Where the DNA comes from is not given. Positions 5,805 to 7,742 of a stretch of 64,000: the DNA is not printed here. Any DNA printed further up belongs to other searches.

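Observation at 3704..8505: Complete 2-aminoethylphosphonate biosynthesis operon with PepM-cytidylyltransferase fusion plus a second LicC-like nucleotidyltransferase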

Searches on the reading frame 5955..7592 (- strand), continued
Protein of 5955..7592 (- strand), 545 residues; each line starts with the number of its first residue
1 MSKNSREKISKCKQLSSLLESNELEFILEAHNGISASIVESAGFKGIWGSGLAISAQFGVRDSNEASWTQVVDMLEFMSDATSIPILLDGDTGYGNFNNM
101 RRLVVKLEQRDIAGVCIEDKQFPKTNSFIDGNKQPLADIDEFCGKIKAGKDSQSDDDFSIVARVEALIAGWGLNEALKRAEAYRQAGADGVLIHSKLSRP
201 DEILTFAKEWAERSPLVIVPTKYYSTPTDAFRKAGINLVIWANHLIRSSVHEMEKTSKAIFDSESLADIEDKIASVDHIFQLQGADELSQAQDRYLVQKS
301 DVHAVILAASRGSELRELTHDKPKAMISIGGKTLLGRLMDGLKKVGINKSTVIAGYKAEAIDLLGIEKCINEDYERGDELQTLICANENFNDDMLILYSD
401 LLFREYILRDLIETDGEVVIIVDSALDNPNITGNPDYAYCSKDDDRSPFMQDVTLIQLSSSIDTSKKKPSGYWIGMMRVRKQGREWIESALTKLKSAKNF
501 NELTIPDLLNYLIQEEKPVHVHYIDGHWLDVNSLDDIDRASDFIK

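Call 78: find_encoding_contigs(protein=P0495, flank=10000, max_places=1)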
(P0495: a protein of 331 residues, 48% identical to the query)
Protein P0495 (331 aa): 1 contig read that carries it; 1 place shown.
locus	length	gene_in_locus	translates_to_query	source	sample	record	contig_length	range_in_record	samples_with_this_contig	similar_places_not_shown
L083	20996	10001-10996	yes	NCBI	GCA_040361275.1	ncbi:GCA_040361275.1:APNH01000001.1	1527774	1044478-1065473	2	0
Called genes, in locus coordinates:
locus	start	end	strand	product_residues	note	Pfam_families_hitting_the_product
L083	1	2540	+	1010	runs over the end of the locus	PF00494:SQS_PSY, PF13249:SQHop_cyclase_N, PF13243:SQHop_cyclase_C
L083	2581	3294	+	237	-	PF01048:PNP_UDP_1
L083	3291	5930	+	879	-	PF03176:MMPL, PF00873:ACR_tran (faint)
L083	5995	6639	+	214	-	PF01066:CDP-OH_P_transf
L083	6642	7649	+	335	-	PF01073:3Beta_HSD, PF01370:Epimerase, PF02719:Polysacc_synt_2 (weak), PF04321:RmlD_sub_bind (weak), PF05368:NmrA, PF13460:NAD_binding_10, PF16363:GDP_Man_Dehyd, PF07993:NAD_binding_4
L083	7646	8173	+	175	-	PF09917:DUF2147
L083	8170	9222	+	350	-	-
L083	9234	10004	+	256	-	PF23169:HalD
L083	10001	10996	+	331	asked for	PF03706:LPG_synthase_TM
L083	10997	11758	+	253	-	PF00483:NTP_transferase, PF12804:NTP_transf_3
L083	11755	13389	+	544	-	PF13714:PEP_mutase, PF12804:NTP_transf_3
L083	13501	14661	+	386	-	PF02776:TPP_enzyme_N, PF02775:TPP_enzyme_C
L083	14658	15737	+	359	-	PF00266:Aminotran_5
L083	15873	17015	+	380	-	PF04055:Radical_SAM, PF11946:DUF3463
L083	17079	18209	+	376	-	PF00535:Glycos_transf_2, PF13641:Glyco_tranf_2_3, PF13506:Glyco_transf_21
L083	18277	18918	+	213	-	PF05494:MlaC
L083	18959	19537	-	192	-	PF00293:NUDIX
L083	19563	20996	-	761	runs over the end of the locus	PF00368:HMG-CoA_red, PF00288:GHMP_kinases_N, PF08544:GHMP_kinases_C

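Call 80: find_encoding_contigs(protein=P0430, flank=10000, max_places=1)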
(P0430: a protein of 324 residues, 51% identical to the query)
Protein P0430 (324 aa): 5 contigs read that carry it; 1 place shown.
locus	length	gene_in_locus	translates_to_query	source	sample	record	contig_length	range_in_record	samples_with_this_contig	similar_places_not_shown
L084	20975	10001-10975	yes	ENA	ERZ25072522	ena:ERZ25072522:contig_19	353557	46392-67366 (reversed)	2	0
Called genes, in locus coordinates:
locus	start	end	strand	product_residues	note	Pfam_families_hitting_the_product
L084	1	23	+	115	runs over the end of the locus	-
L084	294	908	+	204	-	PF00163:Ribosomal_S4, PF01479:S4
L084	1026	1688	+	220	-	PF03737:RraA-like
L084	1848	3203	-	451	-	PF05598:DUF772, PF01609:DDE_Tnp_1 (weak)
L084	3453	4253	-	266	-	PF05721:PhyH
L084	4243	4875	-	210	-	PF05494:MlaC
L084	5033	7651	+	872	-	PF03176:MMPL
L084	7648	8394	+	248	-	PF12804:NTP_transf_3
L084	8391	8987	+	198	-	PF01066:CDP-OH_P_transf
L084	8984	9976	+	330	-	PF01073:3Beta_HSD, PF01370:Epimerase, PF02719:Polysacc_synt_2, PF04321:RmlD_sub_bind (weak), PF05368:NmrA, PF13460:NAD_binding_10, PF16363:GDP_Man_Dehyd, PF07993:NAD_binding_4, +1 more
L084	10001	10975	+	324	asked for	PF03706:LPG_synthase_TM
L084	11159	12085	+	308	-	PF02401:LYTB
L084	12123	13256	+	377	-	PF04055:Radical_SAM, PF11946:DUF3463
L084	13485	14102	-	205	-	PF01609:DDE_Tnp_1 (weak)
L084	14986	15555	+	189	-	PF13358:DDE_3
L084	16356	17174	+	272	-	PF01548:DEDD_Tnp_IS110 (weak), PF02371:Transposase_20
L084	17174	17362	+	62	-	-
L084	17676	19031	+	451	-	PF05598:DUF772, PF01609:DDE_Tnp_1 (weak)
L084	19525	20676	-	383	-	PF13795:HupE_UreJ_2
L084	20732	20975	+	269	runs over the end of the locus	PF10670:DUF4198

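Call 81: find_encoding_contigs(protein=P0502, flank=10000, max_places=1)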
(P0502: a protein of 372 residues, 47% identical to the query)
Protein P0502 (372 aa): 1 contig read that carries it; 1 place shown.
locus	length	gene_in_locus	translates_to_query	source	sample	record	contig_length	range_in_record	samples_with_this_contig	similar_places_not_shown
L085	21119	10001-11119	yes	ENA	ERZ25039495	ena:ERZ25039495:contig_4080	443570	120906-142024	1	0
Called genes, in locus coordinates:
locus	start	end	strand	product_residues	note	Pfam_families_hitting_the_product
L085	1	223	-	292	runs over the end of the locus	PF01177:Asp_Glu_race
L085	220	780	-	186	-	PF20903:SPL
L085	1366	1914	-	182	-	-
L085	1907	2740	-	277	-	PF00535:Glycos_transf_2, PF10111:Glyco_tranf_2_2, PF13641:Glyco_tranf_2_3, PF10111:Glyco_tranf_2_2 (weak)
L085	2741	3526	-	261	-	PF19842:YqeC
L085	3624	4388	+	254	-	PF00378:ECH_1, PF16113:ECH_2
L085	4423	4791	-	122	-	PF13560:HTH_31 (weak), PF01381:HTH_3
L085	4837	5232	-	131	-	PF01641:SelR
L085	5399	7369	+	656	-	PF00989:PAS, PF08448:PAS_4, PF13426:PAS_9, PF00989:PAS, PF08448:PAS_4, PF13426:PAS_9, PF08447:PAS_3, PF00512:HisKA, +2 more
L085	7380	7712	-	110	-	-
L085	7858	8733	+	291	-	PF12706:Lactamase_B_2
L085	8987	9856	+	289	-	PF00561:Abhydrolase_1, PF12146:Hydrolase_4 (faint), PF12697:Abhydrolase_6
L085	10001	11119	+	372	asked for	PF03706:LPG_synthase_TM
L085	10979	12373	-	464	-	PF02771:Acyl-CoA_dh_N, PF02770:Acyl-CoA_dh_M, PF00441:Acyl-CoA_dh_1 (weak)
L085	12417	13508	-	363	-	PF02771:Acyl-CoA_dh_N, PF00441:Acyl-CoA_dh_1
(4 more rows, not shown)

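Call 82: find_encoding_contigs(protein=P0488, flank=10000, max_places=1)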
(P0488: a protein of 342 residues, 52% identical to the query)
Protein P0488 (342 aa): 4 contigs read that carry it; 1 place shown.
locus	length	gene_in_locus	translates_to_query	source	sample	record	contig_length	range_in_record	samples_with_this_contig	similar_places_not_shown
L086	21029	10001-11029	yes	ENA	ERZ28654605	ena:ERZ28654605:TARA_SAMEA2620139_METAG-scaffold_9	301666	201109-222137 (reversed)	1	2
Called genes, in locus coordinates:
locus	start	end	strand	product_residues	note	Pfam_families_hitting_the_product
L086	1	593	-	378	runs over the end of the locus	PF02771:Acyl-CoA_dh_N, PF02770:Acyl-CoA_dh_M, PF00441:Acyl-CoA_dh_1, PF08028:Acyl-CoA_dh_2 (weak)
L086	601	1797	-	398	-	PF02771:Acyl-CoA_dh_N, PF02770:Acyl-CoA_dh_M, PF00441:Acyl-CoA_dh_1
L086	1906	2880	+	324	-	PF05048:NosD, PF13229:Beta_helix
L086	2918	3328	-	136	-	-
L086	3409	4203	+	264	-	PF23441:SDR (faint), PF00106:adh_short, PF01370:Epimerase (weak), PF08659:KR, PF13561:adh_short_C2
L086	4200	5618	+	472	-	PF01565:FAD_binding_4, PF02913:FAD-oxidase_C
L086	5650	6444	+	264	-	PF00378:ECH_1, PF16113:ECH_2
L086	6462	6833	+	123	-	PF04241:DUF423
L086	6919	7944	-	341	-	PF00296:Bac_luciferase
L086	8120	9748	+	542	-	PF16655:PhoD_N, PF09423:PhoD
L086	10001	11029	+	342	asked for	PF03706:LPG_synthase_TM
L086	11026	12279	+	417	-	PF00685:Sulfotransfer_1 (faint), PF13469:Sulfotransfer_3, PF17784:Sulfotransfer_4 (faint)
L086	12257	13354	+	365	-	PF12679:ABC2_membrane_2, PF12698:ABC2_membrane_3, PF01061:ABC2_membrane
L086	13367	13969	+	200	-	PF01066:CDP-OH_P_transf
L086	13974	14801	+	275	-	PF00106:adh_short, PF08659:KR, PF13561:adh_short_C2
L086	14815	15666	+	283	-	PF01261:AP_endonuc_2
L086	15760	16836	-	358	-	PF19328:DAP_DH_C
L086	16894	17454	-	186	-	-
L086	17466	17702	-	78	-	PF06902:Fer4_19 (weak), PF13459:Fer4_15, PF13370:Fer4_13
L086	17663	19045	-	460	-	PF00067:p450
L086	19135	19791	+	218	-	PF00440:TetR_N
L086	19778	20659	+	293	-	PF00106:adh_short, PF08659:KR, PF13561:adh_short_C2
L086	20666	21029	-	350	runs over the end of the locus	PF00296:Bac_luciferase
